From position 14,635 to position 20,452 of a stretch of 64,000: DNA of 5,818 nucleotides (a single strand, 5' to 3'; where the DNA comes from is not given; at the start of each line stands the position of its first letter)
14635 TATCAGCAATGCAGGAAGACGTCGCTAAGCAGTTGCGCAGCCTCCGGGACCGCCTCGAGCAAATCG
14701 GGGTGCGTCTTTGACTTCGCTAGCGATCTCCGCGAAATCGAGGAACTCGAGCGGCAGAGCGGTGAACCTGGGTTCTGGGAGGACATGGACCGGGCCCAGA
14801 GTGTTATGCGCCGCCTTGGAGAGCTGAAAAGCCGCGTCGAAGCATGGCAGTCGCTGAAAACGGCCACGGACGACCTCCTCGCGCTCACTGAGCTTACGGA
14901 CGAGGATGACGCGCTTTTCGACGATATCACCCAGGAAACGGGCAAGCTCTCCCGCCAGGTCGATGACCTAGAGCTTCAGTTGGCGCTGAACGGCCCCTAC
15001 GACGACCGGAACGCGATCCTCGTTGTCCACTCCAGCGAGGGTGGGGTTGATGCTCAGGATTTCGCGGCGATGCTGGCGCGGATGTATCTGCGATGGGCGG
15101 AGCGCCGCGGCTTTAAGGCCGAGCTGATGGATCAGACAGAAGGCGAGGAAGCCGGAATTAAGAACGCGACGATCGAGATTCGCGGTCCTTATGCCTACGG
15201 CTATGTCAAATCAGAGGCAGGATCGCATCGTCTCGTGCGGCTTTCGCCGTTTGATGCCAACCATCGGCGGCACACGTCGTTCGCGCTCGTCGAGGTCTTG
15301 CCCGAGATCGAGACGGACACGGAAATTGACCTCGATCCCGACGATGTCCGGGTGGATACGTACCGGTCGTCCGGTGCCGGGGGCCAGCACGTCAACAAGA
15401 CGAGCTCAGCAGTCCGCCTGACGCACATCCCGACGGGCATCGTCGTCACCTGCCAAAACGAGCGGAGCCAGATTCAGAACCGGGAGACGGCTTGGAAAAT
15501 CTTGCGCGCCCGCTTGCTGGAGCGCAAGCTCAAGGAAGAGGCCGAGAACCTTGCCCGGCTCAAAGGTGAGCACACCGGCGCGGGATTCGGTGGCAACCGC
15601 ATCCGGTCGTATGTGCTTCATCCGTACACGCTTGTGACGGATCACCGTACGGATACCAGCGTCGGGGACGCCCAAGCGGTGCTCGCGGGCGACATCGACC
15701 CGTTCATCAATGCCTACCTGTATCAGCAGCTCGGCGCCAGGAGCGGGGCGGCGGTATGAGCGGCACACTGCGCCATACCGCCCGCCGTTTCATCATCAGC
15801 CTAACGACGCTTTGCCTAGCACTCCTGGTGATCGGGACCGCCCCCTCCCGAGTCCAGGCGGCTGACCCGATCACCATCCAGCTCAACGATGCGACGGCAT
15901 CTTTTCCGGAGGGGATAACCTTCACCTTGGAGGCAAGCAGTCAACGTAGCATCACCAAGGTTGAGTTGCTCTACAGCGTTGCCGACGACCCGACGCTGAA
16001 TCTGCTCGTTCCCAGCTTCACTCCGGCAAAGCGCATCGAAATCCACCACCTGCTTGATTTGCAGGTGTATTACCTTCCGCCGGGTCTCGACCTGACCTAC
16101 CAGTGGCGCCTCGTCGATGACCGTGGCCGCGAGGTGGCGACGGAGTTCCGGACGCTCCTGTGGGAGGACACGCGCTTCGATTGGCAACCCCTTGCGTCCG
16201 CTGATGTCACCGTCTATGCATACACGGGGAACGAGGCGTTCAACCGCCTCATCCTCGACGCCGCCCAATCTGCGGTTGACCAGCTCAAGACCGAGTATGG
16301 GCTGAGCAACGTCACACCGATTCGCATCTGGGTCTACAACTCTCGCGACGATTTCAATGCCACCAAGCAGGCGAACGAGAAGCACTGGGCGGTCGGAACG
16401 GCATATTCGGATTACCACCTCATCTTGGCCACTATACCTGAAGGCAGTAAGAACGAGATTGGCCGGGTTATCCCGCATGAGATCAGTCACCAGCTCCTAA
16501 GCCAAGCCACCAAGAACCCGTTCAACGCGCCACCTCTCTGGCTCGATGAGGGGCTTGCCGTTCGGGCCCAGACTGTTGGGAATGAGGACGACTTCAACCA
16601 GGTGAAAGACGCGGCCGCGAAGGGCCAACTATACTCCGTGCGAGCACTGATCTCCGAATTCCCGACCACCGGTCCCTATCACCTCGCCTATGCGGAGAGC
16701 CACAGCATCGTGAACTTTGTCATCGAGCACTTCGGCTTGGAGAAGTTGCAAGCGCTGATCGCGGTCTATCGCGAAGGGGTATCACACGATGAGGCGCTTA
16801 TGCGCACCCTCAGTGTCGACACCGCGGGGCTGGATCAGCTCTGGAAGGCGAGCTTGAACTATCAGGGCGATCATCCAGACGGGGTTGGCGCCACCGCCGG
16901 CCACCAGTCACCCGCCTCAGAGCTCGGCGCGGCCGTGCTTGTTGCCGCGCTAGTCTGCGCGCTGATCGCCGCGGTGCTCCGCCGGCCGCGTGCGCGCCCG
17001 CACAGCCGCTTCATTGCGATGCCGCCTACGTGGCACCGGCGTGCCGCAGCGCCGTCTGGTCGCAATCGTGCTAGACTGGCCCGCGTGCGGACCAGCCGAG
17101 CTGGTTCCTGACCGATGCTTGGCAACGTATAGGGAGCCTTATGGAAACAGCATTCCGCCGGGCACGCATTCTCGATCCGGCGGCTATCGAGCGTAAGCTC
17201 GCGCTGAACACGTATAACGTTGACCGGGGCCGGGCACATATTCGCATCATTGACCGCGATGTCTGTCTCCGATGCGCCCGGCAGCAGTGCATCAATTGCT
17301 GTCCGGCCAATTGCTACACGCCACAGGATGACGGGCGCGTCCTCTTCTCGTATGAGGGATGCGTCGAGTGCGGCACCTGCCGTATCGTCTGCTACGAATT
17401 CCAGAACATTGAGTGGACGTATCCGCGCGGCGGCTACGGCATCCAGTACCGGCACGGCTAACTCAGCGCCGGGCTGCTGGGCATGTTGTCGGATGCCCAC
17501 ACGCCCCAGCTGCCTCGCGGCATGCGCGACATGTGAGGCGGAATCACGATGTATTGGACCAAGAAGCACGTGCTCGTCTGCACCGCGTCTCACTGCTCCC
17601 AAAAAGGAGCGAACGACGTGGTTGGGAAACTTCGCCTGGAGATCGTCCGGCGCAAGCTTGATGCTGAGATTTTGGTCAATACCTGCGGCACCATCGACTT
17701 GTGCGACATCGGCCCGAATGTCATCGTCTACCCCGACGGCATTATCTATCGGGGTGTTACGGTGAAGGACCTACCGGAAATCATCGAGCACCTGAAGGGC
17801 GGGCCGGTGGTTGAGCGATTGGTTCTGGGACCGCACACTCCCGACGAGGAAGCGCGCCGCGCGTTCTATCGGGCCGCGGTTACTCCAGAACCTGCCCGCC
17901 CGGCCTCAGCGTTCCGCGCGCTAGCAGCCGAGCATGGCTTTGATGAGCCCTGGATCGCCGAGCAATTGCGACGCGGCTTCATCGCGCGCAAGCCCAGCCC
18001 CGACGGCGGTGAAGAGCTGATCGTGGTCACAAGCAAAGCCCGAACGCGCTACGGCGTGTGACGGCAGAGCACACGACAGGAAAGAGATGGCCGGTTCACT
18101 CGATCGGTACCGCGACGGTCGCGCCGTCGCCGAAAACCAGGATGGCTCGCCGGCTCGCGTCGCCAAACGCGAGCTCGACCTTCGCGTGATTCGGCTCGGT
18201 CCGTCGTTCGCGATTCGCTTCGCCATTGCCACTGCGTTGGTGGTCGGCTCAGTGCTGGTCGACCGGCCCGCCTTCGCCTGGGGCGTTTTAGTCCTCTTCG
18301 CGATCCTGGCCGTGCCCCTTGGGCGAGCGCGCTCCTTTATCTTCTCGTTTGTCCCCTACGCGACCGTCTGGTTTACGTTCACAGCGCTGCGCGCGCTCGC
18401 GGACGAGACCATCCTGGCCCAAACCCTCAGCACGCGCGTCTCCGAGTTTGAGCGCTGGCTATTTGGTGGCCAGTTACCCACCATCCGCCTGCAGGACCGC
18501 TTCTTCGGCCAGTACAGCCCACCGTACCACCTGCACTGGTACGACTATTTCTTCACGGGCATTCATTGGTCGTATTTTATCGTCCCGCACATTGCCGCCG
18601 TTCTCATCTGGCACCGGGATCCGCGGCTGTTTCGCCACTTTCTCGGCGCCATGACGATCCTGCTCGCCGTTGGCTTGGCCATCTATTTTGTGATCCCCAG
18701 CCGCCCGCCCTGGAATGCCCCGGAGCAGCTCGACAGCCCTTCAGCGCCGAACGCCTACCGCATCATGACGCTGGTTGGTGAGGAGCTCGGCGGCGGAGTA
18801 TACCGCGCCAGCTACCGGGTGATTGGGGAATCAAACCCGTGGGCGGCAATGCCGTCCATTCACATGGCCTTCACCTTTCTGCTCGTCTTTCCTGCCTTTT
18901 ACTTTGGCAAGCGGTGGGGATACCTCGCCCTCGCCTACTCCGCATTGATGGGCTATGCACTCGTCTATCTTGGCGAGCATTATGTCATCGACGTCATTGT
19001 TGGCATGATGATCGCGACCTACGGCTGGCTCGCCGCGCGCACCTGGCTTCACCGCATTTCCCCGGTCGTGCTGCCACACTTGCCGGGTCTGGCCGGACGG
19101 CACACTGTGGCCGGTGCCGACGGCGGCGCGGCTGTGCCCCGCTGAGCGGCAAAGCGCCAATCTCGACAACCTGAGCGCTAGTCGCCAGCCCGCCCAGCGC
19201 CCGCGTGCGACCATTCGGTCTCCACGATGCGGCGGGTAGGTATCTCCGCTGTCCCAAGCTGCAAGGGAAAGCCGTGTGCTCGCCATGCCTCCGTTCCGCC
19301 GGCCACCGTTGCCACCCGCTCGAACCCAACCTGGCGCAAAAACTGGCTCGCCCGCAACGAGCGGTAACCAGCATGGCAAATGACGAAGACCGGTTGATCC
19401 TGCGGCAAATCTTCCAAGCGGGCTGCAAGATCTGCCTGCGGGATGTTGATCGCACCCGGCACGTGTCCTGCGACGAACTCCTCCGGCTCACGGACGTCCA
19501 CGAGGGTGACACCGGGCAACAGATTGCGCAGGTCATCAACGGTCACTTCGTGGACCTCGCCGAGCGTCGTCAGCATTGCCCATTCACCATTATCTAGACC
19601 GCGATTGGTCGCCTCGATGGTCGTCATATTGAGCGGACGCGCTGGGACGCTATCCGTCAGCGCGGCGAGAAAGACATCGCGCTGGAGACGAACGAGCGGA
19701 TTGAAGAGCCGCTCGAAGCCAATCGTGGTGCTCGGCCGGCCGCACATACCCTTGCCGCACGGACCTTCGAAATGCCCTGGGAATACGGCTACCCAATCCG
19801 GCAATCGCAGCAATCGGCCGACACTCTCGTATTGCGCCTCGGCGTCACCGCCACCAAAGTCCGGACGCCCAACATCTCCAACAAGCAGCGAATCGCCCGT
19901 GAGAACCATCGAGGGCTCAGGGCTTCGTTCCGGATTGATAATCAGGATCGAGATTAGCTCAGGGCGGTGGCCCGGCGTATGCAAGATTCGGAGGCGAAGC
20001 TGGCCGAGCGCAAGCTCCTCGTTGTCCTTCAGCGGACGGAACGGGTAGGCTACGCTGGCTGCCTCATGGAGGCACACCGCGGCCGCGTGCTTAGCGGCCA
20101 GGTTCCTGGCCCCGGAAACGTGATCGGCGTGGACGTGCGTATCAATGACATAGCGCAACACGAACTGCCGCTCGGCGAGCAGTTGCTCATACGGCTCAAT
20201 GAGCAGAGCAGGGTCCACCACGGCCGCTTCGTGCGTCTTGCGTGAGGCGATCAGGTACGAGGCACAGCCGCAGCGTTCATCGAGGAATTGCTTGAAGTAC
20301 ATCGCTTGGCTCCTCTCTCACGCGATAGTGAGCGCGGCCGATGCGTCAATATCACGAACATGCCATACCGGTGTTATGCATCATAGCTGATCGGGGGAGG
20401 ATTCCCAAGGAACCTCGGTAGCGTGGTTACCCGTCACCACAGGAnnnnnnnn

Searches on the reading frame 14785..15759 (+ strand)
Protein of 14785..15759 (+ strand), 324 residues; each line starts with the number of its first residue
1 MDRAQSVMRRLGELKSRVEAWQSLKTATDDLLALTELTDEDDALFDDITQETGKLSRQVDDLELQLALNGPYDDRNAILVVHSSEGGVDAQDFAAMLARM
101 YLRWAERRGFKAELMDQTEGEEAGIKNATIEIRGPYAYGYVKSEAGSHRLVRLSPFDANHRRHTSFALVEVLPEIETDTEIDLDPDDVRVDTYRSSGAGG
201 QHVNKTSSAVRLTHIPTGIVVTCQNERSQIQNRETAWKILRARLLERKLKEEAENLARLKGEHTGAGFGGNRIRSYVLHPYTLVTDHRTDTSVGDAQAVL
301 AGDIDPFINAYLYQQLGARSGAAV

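Call 20: search_protein_families(library=pfam, proteins=[window:14785-15759:+], max_evalue=0.01)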
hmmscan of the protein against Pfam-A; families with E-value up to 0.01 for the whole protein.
window:14785-15759:+ (324 aa): 2 families
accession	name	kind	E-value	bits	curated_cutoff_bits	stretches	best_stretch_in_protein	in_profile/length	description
PF03462.23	PCRF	-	4.3e-51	173.9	24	1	2-169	22-194/194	PCRF domain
PF00472.26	RF-1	-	4.1e-42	143.2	35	1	178-288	2-116/116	RF-1 domain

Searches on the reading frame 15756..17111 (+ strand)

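Call 20: search_protein_families(library=pfam, proteins=[window:15756-17111:+], max_evalue=0.01)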
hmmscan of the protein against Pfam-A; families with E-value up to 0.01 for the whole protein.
window:15756-17111:+ (451 aa): 1 family
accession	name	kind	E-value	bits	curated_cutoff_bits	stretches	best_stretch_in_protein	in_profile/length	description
PF13485.12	Peptidase_MA_2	-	2.6e-34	119.2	32.4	1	169-367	1-199/201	Peptidase MA superfamily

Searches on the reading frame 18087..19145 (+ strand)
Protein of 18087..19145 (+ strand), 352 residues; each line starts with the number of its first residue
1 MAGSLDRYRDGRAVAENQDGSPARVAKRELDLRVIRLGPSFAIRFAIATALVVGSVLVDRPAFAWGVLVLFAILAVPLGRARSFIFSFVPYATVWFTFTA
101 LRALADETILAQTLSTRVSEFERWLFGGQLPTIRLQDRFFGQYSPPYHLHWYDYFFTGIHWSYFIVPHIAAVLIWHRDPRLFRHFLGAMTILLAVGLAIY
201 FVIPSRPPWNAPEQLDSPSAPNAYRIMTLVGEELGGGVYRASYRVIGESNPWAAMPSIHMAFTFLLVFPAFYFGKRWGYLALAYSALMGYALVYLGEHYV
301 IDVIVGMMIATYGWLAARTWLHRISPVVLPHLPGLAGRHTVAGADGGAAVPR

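Call 20: search_protein_families(library=pfam, proteins=[window:18087-19145:+], max_evalue=0.01)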
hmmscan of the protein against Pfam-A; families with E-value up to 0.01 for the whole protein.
window:18087-19145:+ (352 aa): 3 families
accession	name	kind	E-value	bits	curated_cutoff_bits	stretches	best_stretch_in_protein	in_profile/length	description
PF14378.12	PAP2_3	-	1.9e-22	80.5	27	1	161-315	38-189/190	PAP2 superfamily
PF01569.27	PAP2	-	5.8e-10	39.5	27.2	1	246-323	47-127/130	PAP2 superfamily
PF14360.12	PAP2_C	-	5e-05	24.2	27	1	257-315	8-70/74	PAP2 superfamily C-terminal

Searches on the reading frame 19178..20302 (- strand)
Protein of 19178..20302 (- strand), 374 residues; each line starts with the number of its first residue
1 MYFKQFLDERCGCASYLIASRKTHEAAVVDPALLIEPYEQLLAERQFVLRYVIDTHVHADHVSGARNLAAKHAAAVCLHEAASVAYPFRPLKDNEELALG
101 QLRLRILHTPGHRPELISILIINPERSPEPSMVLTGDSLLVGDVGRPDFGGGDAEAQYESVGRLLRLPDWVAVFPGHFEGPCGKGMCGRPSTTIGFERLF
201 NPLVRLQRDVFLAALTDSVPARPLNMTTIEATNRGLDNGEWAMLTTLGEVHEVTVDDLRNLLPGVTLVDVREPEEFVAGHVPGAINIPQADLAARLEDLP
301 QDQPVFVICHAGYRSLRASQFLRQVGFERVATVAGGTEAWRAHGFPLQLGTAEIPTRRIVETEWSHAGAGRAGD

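Call 20: search_protein_families(library=pfam, proteins=[window:19178-20302:-], max_evalue=0.01)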
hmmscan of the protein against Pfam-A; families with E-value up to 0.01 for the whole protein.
window:19178-20302:- (374 aa): 3 families
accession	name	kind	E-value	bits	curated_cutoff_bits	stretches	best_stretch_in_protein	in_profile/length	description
PF00581.25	Rhodanese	-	4.1e-21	75.8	22.2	1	255-342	2-101/102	Rhodanese-like domain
PF00753.33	Lactamase_B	-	9.8e-15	55.4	22.7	1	10-177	3-196/196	Metallo-beta-lactamase superfamily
PF12706.13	Lactamase_B_2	-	0.0098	16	27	0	48-104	30-87/200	Beta-lactamase superfamily domain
